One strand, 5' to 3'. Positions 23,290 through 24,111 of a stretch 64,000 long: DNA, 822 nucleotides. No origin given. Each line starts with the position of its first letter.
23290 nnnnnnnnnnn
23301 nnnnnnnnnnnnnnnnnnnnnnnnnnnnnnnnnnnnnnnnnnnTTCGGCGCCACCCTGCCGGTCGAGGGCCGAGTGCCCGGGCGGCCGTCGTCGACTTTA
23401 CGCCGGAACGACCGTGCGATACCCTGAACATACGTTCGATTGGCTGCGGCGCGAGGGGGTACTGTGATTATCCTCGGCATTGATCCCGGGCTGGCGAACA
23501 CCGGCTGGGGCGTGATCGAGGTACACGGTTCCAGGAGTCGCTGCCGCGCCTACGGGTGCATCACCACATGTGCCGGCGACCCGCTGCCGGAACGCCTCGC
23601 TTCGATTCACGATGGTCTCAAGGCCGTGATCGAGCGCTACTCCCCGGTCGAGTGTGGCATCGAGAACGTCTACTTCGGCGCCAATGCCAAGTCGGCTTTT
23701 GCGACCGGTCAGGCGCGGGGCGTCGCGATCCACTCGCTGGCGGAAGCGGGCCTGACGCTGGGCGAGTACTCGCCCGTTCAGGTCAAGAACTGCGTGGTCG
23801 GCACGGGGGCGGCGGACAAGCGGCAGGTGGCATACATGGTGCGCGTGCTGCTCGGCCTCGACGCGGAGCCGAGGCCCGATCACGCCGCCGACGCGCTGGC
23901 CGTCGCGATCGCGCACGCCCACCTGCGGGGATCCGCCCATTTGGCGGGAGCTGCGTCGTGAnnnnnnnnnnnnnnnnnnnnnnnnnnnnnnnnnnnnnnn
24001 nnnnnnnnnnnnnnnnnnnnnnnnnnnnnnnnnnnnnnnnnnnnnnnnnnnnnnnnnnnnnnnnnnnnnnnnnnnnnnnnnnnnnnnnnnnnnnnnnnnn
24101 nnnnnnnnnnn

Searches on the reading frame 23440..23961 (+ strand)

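Call 53: search_protein_families(library=pfam, proteins=[window:23440-23961:+], max_evalue=0.00001)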
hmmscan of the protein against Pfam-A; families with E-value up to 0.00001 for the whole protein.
window:23440-23961:+ (173 aa): 1 family
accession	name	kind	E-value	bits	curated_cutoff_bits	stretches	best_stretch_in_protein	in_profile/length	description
PF02075.23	RuvC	-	2.3e-50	170.8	22.2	1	11-159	1-148/148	Crossover junction endodeoxyribonuclease RuvC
